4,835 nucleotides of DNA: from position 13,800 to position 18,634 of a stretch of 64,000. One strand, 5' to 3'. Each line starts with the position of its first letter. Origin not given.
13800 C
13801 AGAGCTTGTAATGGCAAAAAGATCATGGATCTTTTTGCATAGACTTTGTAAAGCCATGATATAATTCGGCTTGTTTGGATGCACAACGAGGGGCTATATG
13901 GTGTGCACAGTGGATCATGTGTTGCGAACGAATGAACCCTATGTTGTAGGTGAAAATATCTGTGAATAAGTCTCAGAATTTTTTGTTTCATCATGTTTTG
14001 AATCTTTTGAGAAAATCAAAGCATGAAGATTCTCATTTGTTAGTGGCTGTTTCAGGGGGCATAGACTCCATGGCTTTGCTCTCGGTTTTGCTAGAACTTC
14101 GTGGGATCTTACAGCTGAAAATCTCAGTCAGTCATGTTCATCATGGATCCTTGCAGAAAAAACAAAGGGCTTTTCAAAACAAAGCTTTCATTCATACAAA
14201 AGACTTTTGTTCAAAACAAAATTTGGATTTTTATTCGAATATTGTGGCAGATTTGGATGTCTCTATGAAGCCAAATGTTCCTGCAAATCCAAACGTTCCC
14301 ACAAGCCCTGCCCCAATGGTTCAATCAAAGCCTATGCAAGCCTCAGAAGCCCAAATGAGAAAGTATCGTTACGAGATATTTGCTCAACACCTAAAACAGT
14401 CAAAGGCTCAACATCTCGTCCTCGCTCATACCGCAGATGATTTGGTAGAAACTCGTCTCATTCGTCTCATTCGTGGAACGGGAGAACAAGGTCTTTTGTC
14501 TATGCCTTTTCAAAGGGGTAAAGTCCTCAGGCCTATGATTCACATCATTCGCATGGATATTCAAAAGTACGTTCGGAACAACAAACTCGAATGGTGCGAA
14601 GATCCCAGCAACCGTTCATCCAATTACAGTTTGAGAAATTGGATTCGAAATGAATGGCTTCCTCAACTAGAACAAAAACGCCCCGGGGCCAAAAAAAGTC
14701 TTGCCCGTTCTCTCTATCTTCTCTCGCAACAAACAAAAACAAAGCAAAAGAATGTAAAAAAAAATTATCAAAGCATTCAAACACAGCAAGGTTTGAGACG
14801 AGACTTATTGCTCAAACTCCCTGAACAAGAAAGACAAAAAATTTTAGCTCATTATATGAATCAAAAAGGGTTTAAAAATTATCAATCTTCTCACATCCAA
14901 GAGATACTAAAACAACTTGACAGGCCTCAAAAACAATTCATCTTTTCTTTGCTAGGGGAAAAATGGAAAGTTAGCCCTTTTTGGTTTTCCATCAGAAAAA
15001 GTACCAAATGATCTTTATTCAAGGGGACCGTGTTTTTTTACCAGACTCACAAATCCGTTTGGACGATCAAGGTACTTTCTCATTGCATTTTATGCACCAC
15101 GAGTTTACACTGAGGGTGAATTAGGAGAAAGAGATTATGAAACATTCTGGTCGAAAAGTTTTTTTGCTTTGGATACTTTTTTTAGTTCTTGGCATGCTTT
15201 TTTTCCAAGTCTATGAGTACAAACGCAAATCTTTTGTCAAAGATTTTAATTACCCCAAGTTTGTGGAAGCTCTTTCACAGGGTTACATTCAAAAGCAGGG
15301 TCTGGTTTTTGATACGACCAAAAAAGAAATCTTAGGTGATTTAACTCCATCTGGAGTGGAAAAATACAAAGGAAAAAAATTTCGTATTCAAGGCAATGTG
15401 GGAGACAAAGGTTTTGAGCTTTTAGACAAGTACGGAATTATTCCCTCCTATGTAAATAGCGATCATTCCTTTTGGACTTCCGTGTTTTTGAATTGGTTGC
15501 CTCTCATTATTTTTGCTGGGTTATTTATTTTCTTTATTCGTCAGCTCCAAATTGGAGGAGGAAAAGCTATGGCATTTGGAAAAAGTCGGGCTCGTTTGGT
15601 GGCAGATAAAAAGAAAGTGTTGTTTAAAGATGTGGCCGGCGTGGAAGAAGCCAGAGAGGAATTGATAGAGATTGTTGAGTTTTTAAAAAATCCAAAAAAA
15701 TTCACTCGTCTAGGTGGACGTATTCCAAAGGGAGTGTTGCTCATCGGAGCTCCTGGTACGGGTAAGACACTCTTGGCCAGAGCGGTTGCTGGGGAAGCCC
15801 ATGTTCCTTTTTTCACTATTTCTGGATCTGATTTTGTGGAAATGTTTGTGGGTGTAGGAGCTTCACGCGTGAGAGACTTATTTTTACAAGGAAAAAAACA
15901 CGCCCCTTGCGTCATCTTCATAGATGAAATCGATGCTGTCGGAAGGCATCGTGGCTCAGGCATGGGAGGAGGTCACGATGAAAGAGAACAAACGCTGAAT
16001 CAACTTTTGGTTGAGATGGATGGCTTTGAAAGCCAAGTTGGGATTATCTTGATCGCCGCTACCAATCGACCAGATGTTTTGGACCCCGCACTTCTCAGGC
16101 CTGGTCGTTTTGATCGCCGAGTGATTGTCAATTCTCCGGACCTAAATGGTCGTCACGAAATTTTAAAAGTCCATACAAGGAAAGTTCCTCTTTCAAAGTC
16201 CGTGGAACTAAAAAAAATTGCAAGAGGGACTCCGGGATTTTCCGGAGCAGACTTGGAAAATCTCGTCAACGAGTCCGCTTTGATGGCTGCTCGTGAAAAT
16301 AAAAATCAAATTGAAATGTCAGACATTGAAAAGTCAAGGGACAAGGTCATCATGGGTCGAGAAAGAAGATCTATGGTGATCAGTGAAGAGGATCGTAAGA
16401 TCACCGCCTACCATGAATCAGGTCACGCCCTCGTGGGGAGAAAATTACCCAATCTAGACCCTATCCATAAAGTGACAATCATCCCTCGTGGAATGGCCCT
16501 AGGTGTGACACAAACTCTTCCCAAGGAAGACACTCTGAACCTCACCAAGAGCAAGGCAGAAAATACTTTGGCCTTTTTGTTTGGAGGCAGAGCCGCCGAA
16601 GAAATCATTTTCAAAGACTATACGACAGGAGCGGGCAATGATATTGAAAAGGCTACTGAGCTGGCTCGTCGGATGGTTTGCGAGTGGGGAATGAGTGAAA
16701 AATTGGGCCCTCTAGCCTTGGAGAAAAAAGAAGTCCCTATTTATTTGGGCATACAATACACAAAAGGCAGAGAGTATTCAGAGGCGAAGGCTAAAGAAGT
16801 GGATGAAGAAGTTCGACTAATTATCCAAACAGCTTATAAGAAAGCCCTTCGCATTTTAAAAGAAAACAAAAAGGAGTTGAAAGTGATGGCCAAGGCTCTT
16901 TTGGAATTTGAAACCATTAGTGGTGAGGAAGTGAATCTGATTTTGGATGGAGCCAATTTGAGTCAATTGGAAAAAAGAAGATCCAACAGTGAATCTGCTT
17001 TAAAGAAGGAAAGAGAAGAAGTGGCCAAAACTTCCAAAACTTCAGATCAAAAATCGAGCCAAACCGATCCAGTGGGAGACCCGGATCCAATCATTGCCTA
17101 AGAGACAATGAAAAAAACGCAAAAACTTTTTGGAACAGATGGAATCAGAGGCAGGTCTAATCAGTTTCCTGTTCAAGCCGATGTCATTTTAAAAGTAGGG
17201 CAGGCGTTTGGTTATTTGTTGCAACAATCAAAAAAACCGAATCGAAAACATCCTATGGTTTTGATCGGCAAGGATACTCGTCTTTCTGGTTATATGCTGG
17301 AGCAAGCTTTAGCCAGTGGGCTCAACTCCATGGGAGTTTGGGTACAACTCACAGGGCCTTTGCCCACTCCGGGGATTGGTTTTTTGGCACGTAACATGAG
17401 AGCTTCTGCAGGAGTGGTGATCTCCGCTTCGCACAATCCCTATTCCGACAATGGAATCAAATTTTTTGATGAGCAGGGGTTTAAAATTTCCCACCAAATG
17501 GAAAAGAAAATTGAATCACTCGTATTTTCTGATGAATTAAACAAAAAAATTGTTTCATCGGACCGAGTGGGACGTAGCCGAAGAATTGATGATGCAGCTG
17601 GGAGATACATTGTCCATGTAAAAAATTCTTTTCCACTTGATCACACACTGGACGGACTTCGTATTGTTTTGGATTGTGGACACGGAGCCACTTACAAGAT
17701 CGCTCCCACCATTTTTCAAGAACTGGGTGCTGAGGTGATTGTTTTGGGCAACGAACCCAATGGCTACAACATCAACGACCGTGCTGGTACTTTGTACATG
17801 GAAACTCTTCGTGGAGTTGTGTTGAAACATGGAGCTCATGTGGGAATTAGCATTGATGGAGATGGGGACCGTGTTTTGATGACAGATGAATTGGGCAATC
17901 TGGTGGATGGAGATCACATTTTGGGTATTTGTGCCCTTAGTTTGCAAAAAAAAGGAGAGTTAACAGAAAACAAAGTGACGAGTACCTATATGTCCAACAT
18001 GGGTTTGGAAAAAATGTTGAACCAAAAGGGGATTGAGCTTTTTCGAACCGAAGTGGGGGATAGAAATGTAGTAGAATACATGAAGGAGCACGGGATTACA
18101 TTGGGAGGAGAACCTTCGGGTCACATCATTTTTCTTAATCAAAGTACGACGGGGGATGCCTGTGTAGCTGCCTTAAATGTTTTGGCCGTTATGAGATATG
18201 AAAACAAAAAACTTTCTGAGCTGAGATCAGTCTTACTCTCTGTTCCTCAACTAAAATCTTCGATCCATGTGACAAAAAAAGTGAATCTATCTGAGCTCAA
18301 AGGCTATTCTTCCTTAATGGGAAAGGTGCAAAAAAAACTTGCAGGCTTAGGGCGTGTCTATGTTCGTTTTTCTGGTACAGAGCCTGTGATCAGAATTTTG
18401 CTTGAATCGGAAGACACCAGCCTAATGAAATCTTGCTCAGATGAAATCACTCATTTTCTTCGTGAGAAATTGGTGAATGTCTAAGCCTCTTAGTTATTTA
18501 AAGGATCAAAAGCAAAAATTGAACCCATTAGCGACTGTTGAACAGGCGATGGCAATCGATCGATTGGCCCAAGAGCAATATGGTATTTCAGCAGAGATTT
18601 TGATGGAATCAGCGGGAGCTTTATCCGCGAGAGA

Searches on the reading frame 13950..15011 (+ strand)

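Call 34: search_protein_families(library=pfam, proteins=[window:13950-15011:+], max_evalue=1)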
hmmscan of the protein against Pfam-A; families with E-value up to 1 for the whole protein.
window:13950-15011:+ (353 aa): 3 families
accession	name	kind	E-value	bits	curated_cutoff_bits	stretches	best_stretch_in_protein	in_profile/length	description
PF01171.26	ATP_bind_3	-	1.8e-42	145.6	27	1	30-235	2-182/182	PP-loop family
PF09179.16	TilS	-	0.012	16.4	21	1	282-328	1-48/67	TilS substrate binding domain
PF20824.2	Cmr2_hel_dom2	-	0.77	10.7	27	1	244-279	26-59/86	CRISPR RNA silencing complex Cmr2 subunit, second helical domain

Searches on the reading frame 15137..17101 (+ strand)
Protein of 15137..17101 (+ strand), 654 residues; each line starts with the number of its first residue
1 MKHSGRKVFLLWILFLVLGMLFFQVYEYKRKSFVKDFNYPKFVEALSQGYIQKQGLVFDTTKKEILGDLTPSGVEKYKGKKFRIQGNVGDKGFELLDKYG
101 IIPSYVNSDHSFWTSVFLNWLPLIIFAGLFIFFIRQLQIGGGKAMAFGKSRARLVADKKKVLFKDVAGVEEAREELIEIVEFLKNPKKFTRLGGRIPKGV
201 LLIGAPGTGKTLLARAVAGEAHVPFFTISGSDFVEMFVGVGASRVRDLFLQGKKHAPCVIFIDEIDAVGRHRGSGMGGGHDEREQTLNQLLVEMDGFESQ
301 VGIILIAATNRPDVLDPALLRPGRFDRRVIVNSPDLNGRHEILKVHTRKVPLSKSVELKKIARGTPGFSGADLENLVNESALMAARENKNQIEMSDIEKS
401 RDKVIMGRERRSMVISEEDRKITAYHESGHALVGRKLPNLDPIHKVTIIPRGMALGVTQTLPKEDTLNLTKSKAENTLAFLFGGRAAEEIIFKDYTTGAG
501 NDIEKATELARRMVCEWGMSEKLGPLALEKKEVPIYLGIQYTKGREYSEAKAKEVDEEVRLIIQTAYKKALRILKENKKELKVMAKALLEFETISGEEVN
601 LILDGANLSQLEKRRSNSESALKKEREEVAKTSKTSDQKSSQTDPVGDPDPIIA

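Call 34: search_protein_families(library=pfam, proteins=[window:15137-17101:+], max_evalue=1)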
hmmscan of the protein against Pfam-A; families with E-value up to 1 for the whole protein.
window:15137-17101:+ (654 aa): 22 families
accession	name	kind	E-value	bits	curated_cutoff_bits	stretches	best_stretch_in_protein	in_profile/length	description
PF01434.24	Peptidase_M41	-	7.2e-71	238.4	29.9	1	413-600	1-189/191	Peptidase family M41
PF00004.35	AAA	-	1.2e-44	152.3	21.2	1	200-331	1-129/131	ATPase family associated with various cellular activities (AAA)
PF17862.7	AAA_lid_3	-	5e-16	58.4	27.2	1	355-399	1-45/45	AAA+ lid domain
PF13401.12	AAA_22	-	1.2e-05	26.1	27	1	200-226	8-37/130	AAA domain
PF06068.19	TIP49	-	1.2e-05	25.1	23.8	1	165-233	25-88/347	TIP49 P-loop domain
PF07728.20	AAA_5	-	1.7e-05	25.3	22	1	199-320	1-136/139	AAA domain (dynein-related subfamily)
PF13191.12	AAA_16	-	0.00027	21.9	32.6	1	197-221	24-48/167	AAA ATPase domain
PF23902.1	AAA_lid_PRS2_C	-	0.00045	20.7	34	1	338-405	3-71/73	PRS2 AAA+ lid C-terminal domain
PF05496.18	RuvB_N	-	0.0046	17.2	27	1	198-236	34-71/159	Holliday junction DNA helicase RuvB P-loop domain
PF06480.20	FtsH_ext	-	0.0081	16.8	25.5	1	10-68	2-55/103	FtsH Extracellular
PF05673.19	DUF815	-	0.0092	15.6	23.8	1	152-220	16-76/249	Protein of unknown function (DUF815)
PF13671.12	AAA_33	-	0.011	16.4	27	1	200-242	2-42/143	AAA domain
PF20720.3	nSTAND3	-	0.011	15.9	27.2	1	200-229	20-44/155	Novel STAND NTPase 3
PF13521.12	AAA_28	-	0.016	15.8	27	1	200-224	2-26/164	AAA domain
PF13173.12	AAA_14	-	0.03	14.8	27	1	200-268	5-74/129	AAA domain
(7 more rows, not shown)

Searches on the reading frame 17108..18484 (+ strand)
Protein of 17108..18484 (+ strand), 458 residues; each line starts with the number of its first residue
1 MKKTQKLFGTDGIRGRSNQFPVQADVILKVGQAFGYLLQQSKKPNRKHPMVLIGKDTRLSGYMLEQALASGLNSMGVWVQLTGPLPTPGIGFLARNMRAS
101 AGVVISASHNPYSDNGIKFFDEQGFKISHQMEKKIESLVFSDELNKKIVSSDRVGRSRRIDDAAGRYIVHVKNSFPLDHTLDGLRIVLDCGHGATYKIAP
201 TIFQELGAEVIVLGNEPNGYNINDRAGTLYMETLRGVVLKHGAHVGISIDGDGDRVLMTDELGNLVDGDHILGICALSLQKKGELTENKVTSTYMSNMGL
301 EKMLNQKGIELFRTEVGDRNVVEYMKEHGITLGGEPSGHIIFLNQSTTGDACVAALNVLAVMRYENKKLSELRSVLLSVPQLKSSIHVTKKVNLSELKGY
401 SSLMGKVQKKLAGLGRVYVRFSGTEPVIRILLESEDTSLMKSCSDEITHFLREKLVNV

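Call 34: search_protein_families(library=pfam, proteins=[window:17108-18484:+], max_evalue=1)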
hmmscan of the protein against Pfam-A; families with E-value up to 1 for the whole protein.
window:17108-18484:+ (458 aa): 6 families
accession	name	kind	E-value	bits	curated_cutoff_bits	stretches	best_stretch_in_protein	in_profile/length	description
PF02878.22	PGM_PMM_I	-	8.7e-43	145.8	22.5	1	6-143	2-135/138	Phosphoglucomutase/phosphomannomutase, alpha/beta/alpha domain I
PF02880.22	PGM_PMM_III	-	1.8e-34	118.8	20.7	1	267-373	1-108/115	Phosphoglucomutase/phosphomannomutase, alpha/beta/alpha domain III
PF02879.22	PGM_PMM_II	-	2.9e-15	57.1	29.3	1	166-263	2-103/103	Phosphoglucomutase/phosphomannomutase, alpha/beta/alpha domain II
PF00408.26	PGM_PMM_IV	-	6.4e-09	36.2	23.1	1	395-448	13-66/68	Phosphoglucomutase/phosphomannomutase, C-terminal domain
PF07316.16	DUF1463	-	0.052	13.9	25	1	118-151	71-104/137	Protein of unknown function (DUF1463)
PF19563.4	DUF6085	-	0.23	11.8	27.1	0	117-173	52-102/115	Family of unknown function (DUF6085)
